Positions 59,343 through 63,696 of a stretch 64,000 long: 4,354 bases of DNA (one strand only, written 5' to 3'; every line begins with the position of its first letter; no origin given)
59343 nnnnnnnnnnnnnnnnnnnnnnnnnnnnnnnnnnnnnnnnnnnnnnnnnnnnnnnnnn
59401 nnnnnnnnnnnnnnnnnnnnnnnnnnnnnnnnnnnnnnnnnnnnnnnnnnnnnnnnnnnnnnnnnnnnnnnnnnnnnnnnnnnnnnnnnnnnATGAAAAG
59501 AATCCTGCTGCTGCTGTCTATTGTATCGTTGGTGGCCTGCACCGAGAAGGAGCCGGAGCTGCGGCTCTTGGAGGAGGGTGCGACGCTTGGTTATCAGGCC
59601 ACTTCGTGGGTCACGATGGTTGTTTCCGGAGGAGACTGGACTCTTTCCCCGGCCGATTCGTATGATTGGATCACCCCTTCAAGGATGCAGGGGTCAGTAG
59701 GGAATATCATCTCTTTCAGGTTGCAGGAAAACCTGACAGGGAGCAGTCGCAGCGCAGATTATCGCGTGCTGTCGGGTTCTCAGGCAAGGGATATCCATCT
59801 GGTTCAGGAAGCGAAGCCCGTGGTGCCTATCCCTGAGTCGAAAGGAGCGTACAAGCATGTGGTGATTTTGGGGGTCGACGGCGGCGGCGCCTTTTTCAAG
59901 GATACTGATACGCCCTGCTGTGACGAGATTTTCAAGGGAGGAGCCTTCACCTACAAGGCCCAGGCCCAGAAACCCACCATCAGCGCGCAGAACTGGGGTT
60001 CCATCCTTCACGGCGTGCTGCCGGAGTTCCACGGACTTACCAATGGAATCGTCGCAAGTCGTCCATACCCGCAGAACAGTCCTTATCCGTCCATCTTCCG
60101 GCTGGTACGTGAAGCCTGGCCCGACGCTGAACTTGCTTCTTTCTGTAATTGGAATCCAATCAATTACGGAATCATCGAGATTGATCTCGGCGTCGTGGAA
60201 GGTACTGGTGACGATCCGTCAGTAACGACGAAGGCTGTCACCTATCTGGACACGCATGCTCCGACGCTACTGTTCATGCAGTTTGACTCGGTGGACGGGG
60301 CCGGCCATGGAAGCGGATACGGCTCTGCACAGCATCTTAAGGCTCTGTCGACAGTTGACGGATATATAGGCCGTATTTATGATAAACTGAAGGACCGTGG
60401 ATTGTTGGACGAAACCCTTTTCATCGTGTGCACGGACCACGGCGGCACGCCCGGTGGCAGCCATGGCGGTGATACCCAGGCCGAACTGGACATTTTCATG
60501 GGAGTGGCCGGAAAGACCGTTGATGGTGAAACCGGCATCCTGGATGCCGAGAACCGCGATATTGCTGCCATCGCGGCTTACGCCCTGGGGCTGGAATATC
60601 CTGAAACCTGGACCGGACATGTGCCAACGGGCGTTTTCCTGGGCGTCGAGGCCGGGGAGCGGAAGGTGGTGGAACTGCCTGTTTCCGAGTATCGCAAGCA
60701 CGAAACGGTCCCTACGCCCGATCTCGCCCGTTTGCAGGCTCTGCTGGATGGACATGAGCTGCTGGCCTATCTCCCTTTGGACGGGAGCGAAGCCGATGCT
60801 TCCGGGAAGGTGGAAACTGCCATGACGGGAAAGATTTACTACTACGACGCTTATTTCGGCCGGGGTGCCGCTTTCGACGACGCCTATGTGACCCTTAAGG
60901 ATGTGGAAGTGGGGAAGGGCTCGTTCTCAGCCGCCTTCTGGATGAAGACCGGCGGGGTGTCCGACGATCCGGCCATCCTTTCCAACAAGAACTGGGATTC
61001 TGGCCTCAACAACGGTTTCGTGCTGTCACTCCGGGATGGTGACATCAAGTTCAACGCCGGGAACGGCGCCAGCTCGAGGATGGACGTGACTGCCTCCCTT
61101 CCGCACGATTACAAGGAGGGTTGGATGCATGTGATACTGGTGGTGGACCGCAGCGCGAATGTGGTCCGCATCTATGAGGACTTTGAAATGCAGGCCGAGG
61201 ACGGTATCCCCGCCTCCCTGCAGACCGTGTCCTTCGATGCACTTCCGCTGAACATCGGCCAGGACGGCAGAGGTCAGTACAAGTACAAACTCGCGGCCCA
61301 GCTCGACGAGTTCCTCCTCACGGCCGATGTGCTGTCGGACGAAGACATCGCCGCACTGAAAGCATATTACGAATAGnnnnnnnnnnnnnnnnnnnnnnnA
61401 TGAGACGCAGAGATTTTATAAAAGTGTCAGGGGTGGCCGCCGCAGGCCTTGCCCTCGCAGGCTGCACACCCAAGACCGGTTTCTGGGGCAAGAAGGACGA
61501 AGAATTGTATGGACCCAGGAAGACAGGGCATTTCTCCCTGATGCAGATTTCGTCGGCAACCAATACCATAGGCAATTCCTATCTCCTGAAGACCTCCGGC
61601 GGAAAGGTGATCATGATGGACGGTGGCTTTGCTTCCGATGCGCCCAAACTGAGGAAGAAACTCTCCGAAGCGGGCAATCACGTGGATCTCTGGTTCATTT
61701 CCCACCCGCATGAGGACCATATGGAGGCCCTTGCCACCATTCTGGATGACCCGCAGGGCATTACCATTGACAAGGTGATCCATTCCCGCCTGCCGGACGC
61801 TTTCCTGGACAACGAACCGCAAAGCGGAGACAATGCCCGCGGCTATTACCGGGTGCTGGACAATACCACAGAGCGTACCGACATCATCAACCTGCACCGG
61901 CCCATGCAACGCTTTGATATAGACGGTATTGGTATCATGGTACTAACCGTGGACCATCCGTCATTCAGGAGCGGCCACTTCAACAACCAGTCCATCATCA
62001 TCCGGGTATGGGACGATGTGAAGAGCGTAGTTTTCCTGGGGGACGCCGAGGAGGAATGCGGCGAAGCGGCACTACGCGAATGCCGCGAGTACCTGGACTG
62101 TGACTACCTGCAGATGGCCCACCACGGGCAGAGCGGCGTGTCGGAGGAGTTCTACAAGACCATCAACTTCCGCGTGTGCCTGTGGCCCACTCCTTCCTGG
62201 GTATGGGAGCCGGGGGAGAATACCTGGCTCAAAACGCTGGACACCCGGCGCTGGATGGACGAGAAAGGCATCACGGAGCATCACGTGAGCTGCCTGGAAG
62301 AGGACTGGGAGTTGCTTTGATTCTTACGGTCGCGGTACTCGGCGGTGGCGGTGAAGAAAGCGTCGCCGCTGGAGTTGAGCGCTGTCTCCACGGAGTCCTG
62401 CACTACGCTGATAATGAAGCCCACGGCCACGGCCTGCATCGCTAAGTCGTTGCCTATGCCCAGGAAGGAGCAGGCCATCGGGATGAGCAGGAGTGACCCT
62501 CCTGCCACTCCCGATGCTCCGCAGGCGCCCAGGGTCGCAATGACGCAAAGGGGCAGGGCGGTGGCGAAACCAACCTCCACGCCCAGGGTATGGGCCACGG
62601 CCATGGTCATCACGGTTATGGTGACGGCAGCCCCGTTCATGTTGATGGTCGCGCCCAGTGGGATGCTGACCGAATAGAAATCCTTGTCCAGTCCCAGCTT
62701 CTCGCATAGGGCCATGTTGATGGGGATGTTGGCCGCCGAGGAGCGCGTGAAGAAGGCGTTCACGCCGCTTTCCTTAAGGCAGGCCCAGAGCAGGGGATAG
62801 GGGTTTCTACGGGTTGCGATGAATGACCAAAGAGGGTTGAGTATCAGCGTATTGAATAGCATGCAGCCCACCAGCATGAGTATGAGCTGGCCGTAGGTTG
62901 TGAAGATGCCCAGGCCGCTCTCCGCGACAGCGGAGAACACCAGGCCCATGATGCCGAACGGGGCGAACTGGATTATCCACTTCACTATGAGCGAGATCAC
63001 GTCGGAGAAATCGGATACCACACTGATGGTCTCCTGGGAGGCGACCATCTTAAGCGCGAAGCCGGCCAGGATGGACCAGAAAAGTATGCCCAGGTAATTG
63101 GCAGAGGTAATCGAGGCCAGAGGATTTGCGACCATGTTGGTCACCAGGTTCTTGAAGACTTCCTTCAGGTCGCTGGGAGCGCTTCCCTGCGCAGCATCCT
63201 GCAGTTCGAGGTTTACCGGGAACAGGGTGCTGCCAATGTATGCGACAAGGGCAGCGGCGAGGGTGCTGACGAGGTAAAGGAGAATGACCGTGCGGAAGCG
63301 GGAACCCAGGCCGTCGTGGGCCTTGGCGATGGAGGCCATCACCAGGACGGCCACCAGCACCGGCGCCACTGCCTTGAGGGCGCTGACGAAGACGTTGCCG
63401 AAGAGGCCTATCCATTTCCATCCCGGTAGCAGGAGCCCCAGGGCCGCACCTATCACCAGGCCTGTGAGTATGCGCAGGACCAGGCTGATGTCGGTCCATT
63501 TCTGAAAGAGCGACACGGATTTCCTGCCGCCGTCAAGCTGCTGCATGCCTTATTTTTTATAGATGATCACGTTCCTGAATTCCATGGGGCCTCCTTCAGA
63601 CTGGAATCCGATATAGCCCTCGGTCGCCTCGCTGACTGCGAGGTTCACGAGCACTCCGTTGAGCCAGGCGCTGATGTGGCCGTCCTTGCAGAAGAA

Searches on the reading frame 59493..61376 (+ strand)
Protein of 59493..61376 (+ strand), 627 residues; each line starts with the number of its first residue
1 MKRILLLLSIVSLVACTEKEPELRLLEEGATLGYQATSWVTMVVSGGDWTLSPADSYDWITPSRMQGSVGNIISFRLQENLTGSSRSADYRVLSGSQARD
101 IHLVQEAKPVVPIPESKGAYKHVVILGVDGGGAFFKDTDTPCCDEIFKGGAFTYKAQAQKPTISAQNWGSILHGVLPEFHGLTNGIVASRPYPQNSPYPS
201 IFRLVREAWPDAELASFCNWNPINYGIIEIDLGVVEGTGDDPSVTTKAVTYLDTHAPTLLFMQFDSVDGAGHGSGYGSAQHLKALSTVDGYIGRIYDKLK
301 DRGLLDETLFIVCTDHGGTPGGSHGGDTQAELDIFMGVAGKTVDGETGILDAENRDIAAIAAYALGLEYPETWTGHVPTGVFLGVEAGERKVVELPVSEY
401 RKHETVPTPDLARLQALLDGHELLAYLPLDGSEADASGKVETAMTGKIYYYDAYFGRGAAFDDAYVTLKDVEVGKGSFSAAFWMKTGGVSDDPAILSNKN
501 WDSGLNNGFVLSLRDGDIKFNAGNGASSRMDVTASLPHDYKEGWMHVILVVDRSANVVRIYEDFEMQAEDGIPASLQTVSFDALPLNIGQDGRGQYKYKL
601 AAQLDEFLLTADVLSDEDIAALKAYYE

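Call 10: search_protein_families(library=pfam, proteins=[window:59493-61376:+], max_evalue=0.0001)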
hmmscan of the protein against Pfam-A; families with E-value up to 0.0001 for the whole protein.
window:59493-61376:+ (627 aa): 3 families
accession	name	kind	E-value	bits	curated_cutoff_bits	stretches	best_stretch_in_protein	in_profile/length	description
PF01663.27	Phosphodiest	-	1.9e-17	64.3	23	1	255-322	158-225/342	Type I phosphodiesterase / nucleotide pyrophosphatase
PF13385.13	Laminin_G_3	-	7.4e-14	52.6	27.6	1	463-620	4-151/151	Concanavalin A-like lectin/glucanases superfamily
PF00884.28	Sulfatase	-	9.7e-06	25.5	25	1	279-322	204-247/301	Sulfatase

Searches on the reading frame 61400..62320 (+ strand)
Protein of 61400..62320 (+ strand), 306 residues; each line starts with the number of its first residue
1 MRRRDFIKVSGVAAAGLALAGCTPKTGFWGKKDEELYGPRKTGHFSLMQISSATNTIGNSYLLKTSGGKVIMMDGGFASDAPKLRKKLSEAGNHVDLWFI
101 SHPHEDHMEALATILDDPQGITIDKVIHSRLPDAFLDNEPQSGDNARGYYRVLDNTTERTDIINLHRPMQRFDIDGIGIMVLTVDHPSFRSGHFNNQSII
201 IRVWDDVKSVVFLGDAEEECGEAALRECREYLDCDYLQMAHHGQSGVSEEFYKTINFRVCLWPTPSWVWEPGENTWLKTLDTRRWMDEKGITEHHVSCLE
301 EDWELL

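Call 10: search_protein_families(library=pfam, proteins=[window:61400-62320:+], max_evalue=0.0001)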
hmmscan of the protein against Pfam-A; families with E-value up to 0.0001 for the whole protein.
window:61400-62320:+ (306 aa): 1 family
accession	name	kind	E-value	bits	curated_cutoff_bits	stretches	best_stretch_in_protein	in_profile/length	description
PF00753.33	Lactamase_B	-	8.2e-12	45.9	22.7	1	56-227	4-161/196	Metallo-beta-lactamase superfamily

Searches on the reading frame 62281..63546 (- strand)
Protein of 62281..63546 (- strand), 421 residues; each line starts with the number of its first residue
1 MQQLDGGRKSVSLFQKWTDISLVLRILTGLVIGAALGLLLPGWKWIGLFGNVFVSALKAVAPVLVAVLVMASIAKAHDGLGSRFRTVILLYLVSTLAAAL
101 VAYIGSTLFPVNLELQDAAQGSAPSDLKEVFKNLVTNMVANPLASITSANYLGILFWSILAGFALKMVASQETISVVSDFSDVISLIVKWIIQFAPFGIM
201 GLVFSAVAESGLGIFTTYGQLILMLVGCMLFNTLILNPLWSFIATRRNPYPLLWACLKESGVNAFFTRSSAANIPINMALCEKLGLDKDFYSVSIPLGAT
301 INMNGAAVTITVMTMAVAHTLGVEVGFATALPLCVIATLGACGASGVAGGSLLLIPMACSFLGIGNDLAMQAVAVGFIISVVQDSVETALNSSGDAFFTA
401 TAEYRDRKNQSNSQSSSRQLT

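Call 10: search_protein_families(library=pfam, proteins=[window:62281-63546:-], max_evalue=0.0001)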
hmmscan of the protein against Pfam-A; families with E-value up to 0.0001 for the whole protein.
window:62281-63546:- (421 aa): 1 family
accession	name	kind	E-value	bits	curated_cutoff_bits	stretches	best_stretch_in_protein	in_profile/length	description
PF00375.23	SDF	-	7.7e-71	239.6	27.9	1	22-401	1-383/387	Sodium:dicarboxylate symporter family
